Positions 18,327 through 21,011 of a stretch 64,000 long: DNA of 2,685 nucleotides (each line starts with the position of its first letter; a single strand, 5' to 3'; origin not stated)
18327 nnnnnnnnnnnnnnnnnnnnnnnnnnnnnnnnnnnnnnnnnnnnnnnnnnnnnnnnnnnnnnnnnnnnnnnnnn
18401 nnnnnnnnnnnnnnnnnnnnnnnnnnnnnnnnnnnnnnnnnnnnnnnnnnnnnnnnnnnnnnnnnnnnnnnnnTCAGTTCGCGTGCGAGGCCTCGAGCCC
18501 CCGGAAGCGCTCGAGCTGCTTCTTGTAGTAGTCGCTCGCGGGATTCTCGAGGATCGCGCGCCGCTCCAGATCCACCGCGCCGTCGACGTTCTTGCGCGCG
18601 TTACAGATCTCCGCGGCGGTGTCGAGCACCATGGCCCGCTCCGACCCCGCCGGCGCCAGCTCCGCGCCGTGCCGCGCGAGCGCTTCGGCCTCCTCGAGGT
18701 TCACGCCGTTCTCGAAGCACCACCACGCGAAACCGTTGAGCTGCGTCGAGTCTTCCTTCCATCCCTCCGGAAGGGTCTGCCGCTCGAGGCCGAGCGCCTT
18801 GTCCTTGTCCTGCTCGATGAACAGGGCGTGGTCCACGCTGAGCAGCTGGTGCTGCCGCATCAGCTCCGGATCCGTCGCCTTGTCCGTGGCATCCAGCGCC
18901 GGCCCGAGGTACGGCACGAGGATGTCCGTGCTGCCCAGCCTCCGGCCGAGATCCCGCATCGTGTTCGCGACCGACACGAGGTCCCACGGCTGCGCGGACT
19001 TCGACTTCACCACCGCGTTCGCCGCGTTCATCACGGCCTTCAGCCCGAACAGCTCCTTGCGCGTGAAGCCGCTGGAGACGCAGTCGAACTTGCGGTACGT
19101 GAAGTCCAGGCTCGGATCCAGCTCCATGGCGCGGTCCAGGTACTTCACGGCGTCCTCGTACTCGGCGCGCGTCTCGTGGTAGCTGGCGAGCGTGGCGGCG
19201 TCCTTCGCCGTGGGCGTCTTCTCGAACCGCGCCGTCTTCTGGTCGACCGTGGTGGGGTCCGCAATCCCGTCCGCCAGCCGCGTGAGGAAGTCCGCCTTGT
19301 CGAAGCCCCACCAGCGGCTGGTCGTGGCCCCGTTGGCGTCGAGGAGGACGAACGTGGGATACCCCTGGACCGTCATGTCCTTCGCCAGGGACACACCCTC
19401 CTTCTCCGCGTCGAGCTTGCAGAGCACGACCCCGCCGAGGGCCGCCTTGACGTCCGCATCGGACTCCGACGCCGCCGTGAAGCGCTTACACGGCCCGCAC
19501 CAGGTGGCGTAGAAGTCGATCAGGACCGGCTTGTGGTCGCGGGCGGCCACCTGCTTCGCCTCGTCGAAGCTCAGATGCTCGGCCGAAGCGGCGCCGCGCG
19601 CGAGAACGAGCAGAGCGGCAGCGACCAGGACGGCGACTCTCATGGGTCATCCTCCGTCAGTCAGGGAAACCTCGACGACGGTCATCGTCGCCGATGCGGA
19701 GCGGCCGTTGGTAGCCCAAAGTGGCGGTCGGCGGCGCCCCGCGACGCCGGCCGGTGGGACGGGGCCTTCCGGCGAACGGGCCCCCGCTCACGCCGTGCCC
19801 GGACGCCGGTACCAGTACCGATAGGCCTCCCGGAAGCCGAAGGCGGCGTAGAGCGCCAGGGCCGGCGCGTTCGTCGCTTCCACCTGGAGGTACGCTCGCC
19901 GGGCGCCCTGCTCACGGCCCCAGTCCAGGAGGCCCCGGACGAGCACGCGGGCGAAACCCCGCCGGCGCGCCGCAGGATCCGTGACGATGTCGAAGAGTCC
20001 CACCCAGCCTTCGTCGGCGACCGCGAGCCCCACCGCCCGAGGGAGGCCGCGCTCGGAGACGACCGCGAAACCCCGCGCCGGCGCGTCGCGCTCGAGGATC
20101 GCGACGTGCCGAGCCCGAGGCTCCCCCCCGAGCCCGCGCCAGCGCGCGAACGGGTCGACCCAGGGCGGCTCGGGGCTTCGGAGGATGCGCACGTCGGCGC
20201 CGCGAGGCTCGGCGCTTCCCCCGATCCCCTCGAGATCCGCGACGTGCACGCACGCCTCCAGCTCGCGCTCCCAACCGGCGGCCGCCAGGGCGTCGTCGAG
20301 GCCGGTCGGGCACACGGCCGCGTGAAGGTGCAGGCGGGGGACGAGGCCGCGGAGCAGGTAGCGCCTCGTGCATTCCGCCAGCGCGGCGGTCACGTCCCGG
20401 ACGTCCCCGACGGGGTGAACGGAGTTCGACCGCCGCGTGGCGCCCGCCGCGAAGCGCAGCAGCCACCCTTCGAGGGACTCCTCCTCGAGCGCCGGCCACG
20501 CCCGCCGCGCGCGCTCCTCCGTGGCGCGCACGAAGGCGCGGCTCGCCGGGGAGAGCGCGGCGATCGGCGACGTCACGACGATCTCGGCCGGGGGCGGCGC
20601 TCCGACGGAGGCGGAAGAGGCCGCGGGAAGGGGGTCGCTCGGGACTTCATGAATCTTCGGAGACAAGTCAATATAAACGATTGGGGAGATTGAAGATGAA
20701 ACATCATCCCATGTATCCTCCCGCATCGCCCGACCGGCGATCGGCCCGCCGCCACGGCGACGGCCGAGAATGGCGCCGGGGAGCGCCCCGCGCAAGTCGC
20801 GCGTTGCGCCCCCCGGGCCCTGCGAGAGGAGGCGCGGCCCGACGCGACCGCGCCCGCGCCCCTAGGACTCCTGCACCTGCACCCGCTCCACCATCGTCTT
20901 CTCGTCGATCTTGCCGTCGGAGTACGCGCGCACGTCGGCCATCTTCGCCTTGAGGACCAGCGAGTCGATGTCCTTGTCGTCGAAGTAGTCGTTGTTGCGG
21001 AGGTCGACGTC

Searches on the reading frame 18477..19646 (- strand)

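Call 75: search_protein_families(library=pfam, proteins=[window:18477-19646:-], max_evalue=0.00001)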
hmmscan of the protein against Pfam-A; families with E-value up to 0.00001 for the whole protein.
window:18477-19646:- (390 aa): 3 families
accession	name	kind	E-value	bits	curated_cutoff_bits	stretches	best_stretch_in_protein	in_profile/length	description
PF00085.26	Thioredoxin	-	1.1e-15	57.9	23.5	1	32-113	13-89/103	Thioredoxin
PF13899.12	Thioredoxin_7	-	1.3e-13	51.3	27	1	26-104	5-83/83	Thioredoxin-like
PF13098.12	Thioredoxin_2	-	2e-08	34.9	27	1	34-114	1-93/104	Thioredoxin-like domain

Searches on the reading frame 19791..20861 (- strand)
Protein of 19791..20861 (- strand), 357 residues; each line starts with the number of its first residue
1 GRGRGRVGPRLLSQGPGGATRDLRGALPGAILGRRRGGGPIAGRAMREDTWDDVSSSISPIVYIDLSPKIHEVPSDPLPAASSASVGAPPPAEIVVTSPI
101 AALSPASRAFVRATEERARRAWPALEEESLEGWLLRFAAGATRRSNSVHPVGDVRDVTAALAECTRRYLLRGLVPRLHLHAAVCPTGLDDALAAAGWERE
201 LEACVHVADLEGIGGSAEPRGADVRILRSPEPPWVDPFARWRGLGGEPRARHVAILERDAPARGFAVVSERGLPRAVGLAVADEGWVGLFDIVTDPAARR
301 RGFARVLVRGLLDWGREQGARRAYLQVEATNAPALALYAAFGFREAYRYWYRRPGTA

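Call 75: search_protein_families(library=pfam, proteins=[window:19791-20861:-], max_evalue=0.00001)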
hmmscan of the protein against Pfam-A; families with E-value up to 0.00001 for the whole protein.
window:19791-20861:- (357 aa): 4 families
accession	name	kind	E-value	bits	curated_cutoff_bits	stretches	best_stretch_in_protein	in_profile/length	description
PF24553.2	Rv0428c_C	-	2e-31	109.8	27.2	1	111-351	4-223/224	Probable histone acetyltransferase Rv0428c C-terminal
PF00583.31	Acetyltransf_1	-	6e-15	56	20.7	1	256-343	38-116/116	Acetyltransferase (GNAT) family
PF08445.16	FR47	-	5.2e-08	33.2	22.1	1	285-350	21-85/86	FR47-like protein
PF13508.13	Acetyltransf_7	-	2.4e-07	31.5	27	1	276-345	28-84/84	Acetyltransferase (GNAT) domain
